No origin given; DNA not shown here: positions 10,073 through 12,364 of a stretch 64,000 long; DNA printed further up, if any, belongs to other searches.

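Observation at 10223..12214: GT2 glycosyltransferase fused to a catalytically gutted polyprenyl-phosphate sugar-transferase remnant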

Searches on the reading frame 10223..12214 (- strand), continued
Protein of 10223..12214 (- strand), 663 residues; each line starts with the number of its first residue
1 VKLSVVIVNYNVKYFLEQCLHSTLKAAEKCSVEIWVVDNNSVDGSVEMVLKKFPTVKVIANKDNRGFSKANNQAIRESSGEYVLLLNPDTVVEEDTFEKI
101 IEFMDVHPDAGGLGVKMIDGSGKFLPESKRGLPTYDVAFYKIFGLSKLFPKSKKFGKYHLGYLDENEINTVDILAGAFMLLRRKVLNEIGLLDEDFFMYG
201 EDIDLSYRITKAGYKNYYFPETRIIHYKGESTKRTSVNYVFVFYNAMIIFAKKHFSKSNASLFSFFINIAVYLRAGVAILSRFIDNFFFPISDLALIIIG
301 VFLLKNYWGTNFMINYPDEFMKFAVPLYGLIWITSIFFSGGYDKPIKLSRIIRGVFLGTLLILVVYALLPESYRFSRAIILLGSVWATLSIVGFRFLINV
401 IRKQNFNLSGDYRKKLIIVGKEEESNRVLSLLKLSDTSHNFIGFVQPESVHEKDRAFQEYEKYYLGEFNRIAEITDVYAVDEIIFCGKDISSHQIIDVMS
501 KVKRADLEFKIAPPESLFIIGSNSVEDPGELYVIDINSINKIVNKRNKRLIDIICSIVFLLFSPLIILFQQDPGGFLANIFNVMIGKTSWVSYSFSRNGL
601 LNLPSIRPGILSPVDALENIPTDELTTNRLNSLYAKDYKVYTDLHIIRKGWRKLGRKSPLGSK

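Call 8: find_homologous_proteins(query=window:10223-12214:-, max_evalue=0.00001)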
Query window:10223-12214:- (663 aa): 8000 proteins with E <= 0.00001 among 8000 candidates; the best 120 are listed.
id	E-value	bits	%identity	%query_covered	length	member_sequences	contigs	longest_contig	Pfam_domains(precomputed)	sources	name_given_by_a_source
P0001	0.0e+0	1474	100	100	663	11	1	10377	PF13632.13,PF13641.13,PF00535.33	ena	-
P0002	0.0e+0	1353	90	100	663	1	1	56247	PF13632.13,PF13641.13,PF00535.33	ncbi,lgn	-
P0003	0.0e+0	1228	81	99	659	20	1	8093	PF13632.13,PF13727.13,PF13641.13,PF00535.33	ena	-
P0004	0.0e+0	1223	81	99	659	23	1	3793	PF13632.13,PF13727.13,PF10111.15,PF13641.13,PF00535.33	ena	-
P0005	0.0e+0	1218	81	99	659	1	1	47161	PF13712.13,PF13632.13,PF13641.13,PF00535.33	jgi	jgi:GT2 family glycosyltransferase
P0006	0.0e+0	1217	80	99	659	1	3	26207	PF13632.13,PF13727.13,PF10111.15,PF13641.13,PF00535.33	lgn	-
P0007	0.0e+0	1211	81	99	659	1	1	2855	PF13632.13,PF13641.13,PF00535.33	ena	-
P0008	0.0e+0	1209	81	99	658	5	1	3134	PF13632.13,PF13641.13,PF00535.33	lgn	-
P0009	0.0e+0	1197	80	100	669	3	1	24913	PF13632.13,PF13727.13,PF10111.15,PF13641.13,PF00535.33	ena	-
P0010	0.0e+0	1128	75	99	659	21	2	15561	PF13632.13,PF13641.13,PF00535.33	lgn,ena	-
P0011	0.0e+0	1112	74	99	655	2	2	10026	PF13632.13,PF13641.13,PF00535.33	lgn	-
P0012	0.0e+0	1058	70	99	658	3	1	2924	PF13632.13,PF10111.15,PF13641.13,PF00535.33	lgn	-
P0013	0.0e+0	1044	70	99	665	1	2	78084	PF13632.13,PF13641.13,PF00535.33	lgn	-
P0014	0.0e+0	1039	71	99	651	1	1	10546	PF13632.13,PF13641.13,PF00535.33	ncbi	-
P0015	0.0e+0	1034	69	99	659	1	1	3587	PF13632.13,PF13641.13,PF00535.33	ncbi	-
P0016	0.0e+0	1034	69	99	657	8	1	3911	PF13632.13,PF10111.15,PF13641.13,PF00535.33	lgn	-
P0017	0.0e+0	1031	69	99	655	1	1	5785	PF13632.13,PF13641.13,PF00535.33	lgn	-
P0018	0.0e+0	1031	68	99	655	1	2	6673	PF13632.13,PF13641.13,PF00535.33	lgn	-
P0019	0.0e+0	1030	68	99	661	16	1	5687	PF13632.13,PF13641.13,PF00535.33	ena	-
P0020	0.0e+0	1023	70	99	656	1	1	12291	PF13632.13,PF13641.13,PF00535.33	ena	-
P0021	0.0e+0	1023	69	99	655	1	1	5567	PF13632.13,PF13641.13,PF00535.33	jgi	-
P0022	0.0e+0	1021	70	99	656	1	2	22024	PF13632.13,PF13641.13,PF00535.33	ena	-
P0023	0.0e+0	1019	70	99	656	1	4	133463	PF13632.13,PF13641.13,PF00535.33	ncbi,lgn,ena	-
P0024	0.0e+0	1017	69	99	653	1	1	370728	PF13632.13,PF13641.13,PF00535.33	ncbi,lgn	-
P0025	0.0e+0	1017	68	99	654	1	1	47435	PF13632.13,PF10111.15,PF13641.13,PF00535.33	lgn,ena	-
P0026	0.0e+0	1015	69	99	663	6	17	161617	PF13632.13,PF13641.13,PF00535.33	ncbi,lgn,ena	-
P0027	0.0e+0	1013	68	99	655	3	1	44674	PF13632.13,PF13641.13,PF00535.33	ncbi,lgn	-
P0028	0.0e+0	1013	68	99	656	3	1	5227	PF13632.13,PF13641.13,PF00535.33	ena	-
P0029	0.0e+0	1012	68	99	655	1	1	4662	PF13632.13,PF13641.13,PF00535.33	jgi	jgi:GT2 family glycosyltransferase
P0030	0.0e+0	1011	68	99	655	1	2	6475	PF13632.13,PF13641.13,PF00535.33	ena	-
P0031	0.0e+0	1011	67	100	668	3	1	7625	PF13632.13,PF13641.13,PF00535.33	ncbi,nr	ncbi:MAG TPA: glycosyltransferase [Bacteroidia bacterium]|nr:glycosyltransferase [Bacteroidia bacter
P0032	3.3e-297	1005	68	99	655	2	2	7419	PF13632.13,PF10111.15,PF13641.13,PF00535.33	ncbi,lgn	-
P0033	1.3e-296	1003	68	99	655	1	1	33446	PF13632.13,PF13641.13,PF00535.33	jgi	jgi:GT2 family glycosyltransferase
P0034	1.9e-296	1003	68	99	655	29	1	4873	PF13632.13,PF13641.13,PF00535.33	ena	-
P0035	6.7e-296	1001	68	100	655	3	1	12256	PF13632.13,PF13641.13,PF00535.33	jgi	jgi:GT2 family glycosyltransferase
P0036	1.2e-295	1000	68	100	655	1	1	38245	PF13632.13,PF13641.13,PF00535.33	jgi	jgi:GT2 family glycosyltransferase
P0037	5.4e-295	998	67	99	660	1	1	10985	PF13632.13,PF13641.13,PF00535.33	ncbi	-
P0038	1.4e-294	997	68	97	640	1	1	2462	PF13632.13,PF13641.13,PF00535.33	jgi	jgi:O-antigen biosynthesis protein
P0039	2.1e-292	990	68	99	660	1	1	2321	PF13632.13,PF13641.13,PF00535.33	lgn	-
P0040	5.0e-291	985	66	99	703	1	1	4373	PF13632.13,PF13641.13,PF00535.33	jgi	jgi:O-antigen biosynthesis protein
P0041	9.0e-291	984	66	99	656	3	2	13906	PF13632.13,PF13641.13,PF00535.33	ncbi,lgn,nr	ncbi:MAG: glycosyltransferase [Bacteroidetes bacterium]|nr:glycosyltransferase [Bacteroidota bacteri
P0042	5.7e-290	982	66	99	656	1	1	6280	PF13632.13,PF13641.13,PF00535.33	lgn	-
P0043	6.0e-290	981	66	99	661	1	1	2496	PF13632.13,PF10111.15,PF13641.13,PF00535.33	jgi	jgi:GT2 family glycosyltransferase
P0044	8.1e-290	981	66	99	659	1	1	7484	PF13632.13,PF13641.13,PF00535.33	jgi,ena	-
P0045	1.1e-288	977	68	95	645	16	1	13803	PF13632.13,PF13641.13,PF00535.33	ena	-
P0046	1.5e-288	977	67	99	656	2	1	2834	PF13632.13,PF13641.13,PF00535.33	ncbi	-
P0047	4.3e-288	975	66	99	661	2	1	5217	PF13632.13,PF13641.13,PF00535.33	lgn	-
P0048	6.8e-288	975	65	99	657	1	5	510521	PF13632.13,PF10111.15,PF13641.13,PF00535.33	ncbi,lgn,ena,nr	ncbi:MAG: glycosyltransferase [Bacteroidetes bacterium]|nr:MAG: glycosyltransferase [Bacteroidota ba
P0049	1.2e-287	974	65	99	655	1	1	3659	PF13632.13,PF13641.13,PF00535.33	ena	-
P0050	1.2e-287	974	66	99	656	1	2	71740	PF13632.13,PF13641.13,PF00535.33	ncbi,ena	-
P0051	1.7e-287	973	66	99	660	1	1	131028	PF13632.13,PF13641.13,PF00535.33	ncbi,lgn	-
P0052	2.1e-287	973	67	96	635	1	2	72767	PF13632.13,PF13727.13,PF13641.13,PF00535.33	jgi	jgi:O-antigen biosynthesis protein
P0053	2.3e-287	973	68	96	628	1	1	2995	PF13632.13,PF13641.13,PF00535.33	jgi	jgi:GT2 family glycosyltransferase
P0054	7.7e-287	971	65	99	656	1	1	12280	PF13632.13,PF13641.13,PF00535.33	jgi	jgi:GT2 family glycosyltransferase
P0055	2.3e-286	970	68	96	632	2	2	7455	PF13632.13,PF13641.13,PF00535.33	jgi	jgi:GT2 family glycosyltransferase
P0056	8.7e-286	968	65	99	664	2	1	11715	PF13632.13,PF13727.13,PF13641.13,PF00535.33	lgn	-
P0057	2.5e-285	966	65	99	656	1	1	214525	PF13712.13,PF13632.13,PF13641.13,PF00535.33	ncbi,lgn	-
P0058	5.3e-285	965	66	99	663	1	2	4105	PF13632.13,PF13641.13,PF00535.33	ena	-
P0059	9.1e-285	964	65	99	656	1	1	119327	PF13632.13,PF13641.13,PF00535.33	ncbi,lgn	-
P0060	9.1e-285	964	65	99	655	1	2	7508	PF13632.13,PF13641.13,PF00535.33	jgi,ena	-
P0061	9.5e-285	964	64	99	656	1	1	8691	PF13632.13,PF13641.13,PF00535.33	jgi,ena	-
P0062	1.3e-284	964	65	99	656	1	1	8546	PF13632.13,PF13641.13,PF00535.33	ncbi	ncbi:glycosyltransferase [soil metagenome]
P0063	1.5e-284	964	64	99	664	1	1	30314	PF13632.13,PF13641.13,PF00535.33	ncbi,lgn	-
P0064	1.9e-284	963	64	99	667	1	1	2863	PF13632.13,PF10111.15,PF13641.13,PF00535.33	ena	-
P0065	2.2e-284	963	65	99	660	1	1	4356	PF13632.13,PF13641.13,PF00535.33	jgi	jgi:GT2 family glycosyltransferase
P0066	1.8e-283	960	65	99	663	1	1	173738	PF13632.13,PF13641.13,PF00535.33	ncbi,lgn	-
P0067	2.4e-283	960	64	99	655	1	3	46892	PF13632.13,PF13641.13,PF00535.33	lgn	-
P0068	4.3e-283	959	65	99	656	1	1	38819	PF13632.13,PF13641.13,PF00535.33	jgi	jgi:GT2 family glycosyltransferase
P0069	1.0e-282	958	64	99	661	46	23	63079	PF13632.13,PF13641.13,PF00535.33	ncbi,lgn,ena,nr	ncbi:MAG TPA: glycosyltransferase [Bacteroidia bacterium]|nr:glycosyltransferase [Bacteroidia bacter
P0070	1.1e-282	957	64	99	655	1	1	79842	PF13632.13,PF13641.13,PF00535.33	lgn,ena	-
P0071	1.2e-282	957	64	99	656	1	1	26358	PF13632.13,PF13641.13,PF00535.33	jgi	jgi:O-antigen biosynthesis protein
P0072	1.4e-282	957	63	99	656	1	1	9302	PF13632.13,PF13641.13,PF00535.33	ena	-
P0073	7.9e-282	955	64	99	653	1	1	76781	PF13632.13,PF13641.13,PF00535.33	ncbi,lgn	-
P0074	2.5e-281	953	64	99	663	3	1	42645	PF13632.13,PF13641.13,PF00535.33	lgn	-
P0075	6.3e-281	952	64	99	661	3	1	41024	PF13632.13,PF13641.13,PF00535.33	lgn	-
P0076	1.9e-278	943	63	99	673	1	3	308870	PF13632.13,PF13641.13,PF00535.33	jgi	jgi:GT2 family glycosyltransferase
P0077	2.6e-278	943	63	100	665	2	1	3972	PF13632.13,PF13641.13,PF00535.33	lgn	-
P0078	6.5e-278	942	64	99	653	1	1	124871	PF13632.13,PF13641.13,PF00535.33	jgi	jgi:GT2 family glycosyltransferase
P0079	1.0e-277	941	64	99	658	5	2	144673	PF13632.13,PF13641.13,PF00535.33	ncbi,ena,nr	ncbi:MAG TPA: glycosyltransferase [Bacteroidia bacterium]|nr:glycosyltransferase [Bacteroidia bacter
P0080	3.3e-277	939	63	99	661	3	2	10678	PF13632.13,PF13641.13,PF00535.33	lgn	-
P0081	8.8e-277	938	63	99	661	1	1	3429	PF13712.13,PF13632.13,PF13641.13,PF00535.33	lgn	-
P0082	3.0e-276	936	62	99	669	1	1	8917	PF13632.13,PF13641.13,PF00535.33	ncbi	-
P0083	9.6e-276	934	63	99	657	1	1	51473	PF13632.13,PF13641.13,PF00535.33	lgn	-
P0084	1.5e-275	934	64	99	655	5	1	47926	PF13632.13,PF13641.13,PF00535.33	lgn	-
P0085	2.5e-275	933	66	96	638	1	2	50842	PF13632.13,PF13641.13,PF00535.33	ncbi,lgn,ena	-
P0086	4.8e-275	932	63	99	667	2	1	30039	PF13632.13,PF10111.15,PF13641.13,PF00535.33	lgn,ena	-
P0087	1.2e-274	931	63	99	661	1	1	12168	PF13632.13,PF13641.13,PF00535.33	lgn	-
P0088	3.8e-273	926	63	99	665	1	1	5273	PF13632.13,PF13641.13,PF00535.33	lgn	-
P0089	8.1e-273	925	66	94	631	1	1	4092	PF13712.13,PF13632.13,PF13641.13,PF00535.33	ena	-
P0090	9.2e-273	925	62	99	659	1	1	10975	PF13632.13,PF13641.13,PF00535.33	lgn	-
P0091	1.2e-270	918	63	99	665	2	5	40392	PF13632.13,PF13641.13,PF00535.33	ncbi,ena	-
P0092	1.7e-270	917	61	99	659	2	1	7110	PF13632.13,PF13641.13,PF00535.33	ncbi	ncbi:MAG: hypothetical protein RIQ47_335 [Bacteroidota bacterium]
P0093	3.0e-270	916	62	99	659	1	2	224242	PF13632.13,PF13641.13,PF00535.33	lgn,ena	-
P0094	7.0e-270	915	66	96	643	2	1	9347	PF13632.13,PF10111.15,PF13641.13,PF00535.33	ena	-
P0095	9.6e-270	915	64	96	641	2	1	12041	PF13632.13,PF13641.13,PF00535.33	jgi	jgi:GT2 family glycosyltransferase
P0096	1.2e-269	914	66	96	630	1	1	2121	PF13632.13,PF13641.13,PF00535.33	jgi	jgi:GT2 family glycosyltransferase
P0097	2.3e-268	910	64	95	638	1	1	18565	PF13632.13,PF13641.13,PF00535.33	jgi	-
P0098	5.7e-268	909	65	95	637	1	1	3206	PF13632.13,PF10111.15,PF13641.13,PF00535.33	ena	-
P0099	8.7e-268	908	63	95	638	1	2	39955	PF13632.13,PF13641.13,PF00535.33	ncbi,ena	-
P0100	3.5e-267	906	63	96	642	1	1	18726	PF13632.13,PF13641.13,PF00535.33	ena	-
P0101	7.5e-267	905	60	99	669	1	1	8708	PF13641.13,PF00535.33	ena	-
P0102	4.6e-266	903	62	99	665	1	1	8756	PF13632.13,PF13641.13,PF00535.33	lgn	-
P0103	1.3e-265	901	64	96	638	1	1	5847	PF13632.13,PF13641.13,PF00535.33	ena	-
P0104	3.0e-265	900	60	99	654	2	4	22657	PF13632.13,PF13727.13,PF13641.13,PF00535.33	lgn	-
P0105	4.1e-265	899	62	99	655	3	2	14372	PF13632.13,PF13641.13,PF00535.33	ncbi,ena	-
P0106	5.3e-265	899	64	94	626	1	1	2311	PF13632.13,PF13641.13,PF00535.33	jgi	-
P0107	4.4e-264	896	60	99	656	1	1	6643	PF13632.13,PF10111.15,PF13641.13,PF00535.33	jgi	-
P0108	2.1e-263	894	62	95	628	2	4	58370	PF13641.13,PF00535.33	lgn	-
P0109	2.6e-263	893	61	99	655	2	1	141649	PF13632.13,PF13641.13,PF00535.33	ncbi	ncbi:MAG: hypothetical protein RL213_717 [Bacteroidota bacterium]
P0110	7.5e-263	892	59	100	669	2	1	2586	PF13632.13,PF13641.13,PF00535.33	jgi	jgi:GT2 family glycosyltransferase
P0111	2.6e-262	890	61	99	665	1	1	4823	PF13632.13,PF13641.13,PF00535.33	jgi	jgi:GT2 family glycosyltransferase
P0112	6.6e-262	889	60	99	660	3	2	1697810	PF13632.13,PF10111.15,PF13641.13,PF00535.33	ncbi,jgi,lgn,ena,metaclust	metaclust:\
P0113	1.3e-261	888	60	99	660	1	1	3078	PF13632.13,PF10111.15,PF13641.13,PF00535.33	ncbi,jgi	jgi:GT2 family glycosyltransferase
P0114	1.6e-261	887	60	99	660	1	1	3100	PF13632.13,PF10111.15,PF13641.13,PF00535.33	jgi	-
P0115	3.6e-261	886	60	99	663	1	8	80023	PF13632.13,PF13641.13,PF00535.33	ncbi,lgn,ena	-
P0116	5.5e-261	886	62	99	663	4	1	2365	PF13632.13,PF13641.13,PF00535.33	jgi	jgi:GT2 family glycosyltransferase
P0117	7.6e-261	885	60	99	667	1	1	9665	PF13632.13,PF13641.13,PF00535.33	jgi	-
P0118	1.1e-260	885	60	99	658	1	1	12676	PF13632.13,PF13641.13,PF00535.33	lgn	-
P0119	1.4e-260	884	60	99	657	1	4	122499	PF13632.13,PF13641.13,PF00535.33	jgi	jgi:O-antigen biosynthesis protein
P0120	2.4e-260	884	61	99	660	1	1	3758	PF13632.13,PF13641.13,PF00535.33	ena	-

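Call 21: find_related_loci(query=A1, collection=genome_contigs, flank=6000)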
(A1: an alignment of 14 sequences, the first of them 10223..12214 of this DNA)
Query A1 (663 aa) in genome_contigs; peptide patterns used: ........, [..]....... (x = any residue, [..] = any of these).
600 stretches matched a pattern (row limit reached: there are more); 600 encode a relative of the query (tblastn E <= 1e-3); the best 80 are kept; 80 distinct loci.
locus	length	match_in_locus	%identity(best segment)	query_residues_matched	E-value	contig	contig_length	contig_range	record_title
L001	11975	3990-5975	90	1-662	0e+0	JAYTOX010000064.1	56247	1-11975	MAG: Bacteroidota bacterium isolate GFS_4286 GFS_4286_63, whole genome shotgun sequence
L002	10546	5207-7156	71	1-656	0e+0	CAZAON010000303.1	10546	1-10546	MAG TPA_asm: uncultured Flavobacteriales bacterium isolate binchicken_co200_43 genome assembly, contig: k141_1809748, wh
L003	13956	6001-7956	69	1-658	0e+0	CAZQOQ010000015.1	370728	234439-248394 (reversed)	MAG TPA_asm: uncultured Flavobacteriales bacterium isolate binchicken_co200_93 genome assembly, contig: k141_1209337, wh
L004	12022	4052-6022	65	1-656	0e+0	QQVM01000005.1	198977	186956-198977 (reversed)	MAG: Bacteroidetes bacterium isolate MA_BCD_1 c_000000000023, whole genome shotgun sequence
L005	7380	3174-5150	62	1-659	0e+0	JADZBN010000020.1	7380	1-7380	MAG: Bacteroidia bacterium isolate SJ676 c_000000167156, whole genome shotgun sequence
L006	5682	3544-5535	61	1-656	0e+0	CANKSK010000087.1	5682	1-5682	MAG: Bacteroidetes bacterium isolate RH-9nov16-282 genome assembly, contig: RH-9nov16-C39271, whole genome shotgun seque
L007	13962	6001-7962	57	1-656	0e+0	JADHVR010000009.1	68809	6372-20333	MAG: Bacteroidales bacterium isolate BS750m-G6 BS-750m-C202, whole genome shotgun sequence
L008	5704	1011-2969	58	1-656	0e+0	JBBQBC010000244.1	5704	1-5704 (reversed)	MAG: Bacteroidales bacterium isolate Co_metawrap_1396 Cmw_1396_k141_6176363_length_5704_cov_8.0000, whole genome shotgun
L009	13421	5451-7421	57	1-656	0e+0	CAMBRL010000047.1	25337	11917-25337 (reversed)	MAG: Chitinophaga pinensis isolate MiH-14oct19-92 genome assembly, contig: MiH-14oct19-C3705, whole genome shotgun seque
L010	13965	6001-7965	58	1-657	0e+0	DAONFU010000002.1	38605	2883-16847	MAG TPA_asm: Bacteroidales bacterium isolate AMR_MDS_3835 NODE_1007_length_38605_cov_48.470350, whole genome shotgun seq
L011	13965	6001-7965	56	1-657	0e+0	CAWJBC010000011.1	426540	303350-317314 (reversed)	MAG: uncultured Bacteroidales bacterium isolate MFD04716.bin.1.251 genome assembly, contig: contig_34035, whole genome s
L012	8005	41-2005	55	1-657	0e+0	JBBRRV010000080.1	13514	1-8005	MAG: Bacteroidales bacterium isolate La2_maxbin2.001 La2_maxbin2.001_K_1063415L13514_cov_214.1167, whole genome shotgun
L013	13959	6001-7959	55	1-656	0e+0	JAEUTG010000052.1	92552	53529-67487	MAG: Bacteroidales bacterium isolate new MAG-323 k141_2112362, whole genome shotgun sequence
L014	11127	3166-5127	56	1-656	0e+0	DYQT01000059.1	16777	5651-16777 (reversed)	MAG TPA_asm: Draconibacterium orientale isolate SulCav_GS10_10_7_44_10 SulCav_GS10_10_4923_length_16777_cov_4_986186, wh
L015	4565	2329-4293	56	1-657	0e+0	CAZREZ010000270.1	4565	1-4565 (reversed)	MAG TPA_asm: uncultured Bacteroidales bacterium isolate binchicken_co181_636 genome assembly, contig: NODE_44009_length_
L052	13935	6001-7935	54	1-647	0e+0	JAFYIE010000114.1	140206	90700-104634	MAG: Bacteroidales bacterium isolate RGIG7113 Water_buffalos_Abomasum-3__c159373, whole genome shotgun sequence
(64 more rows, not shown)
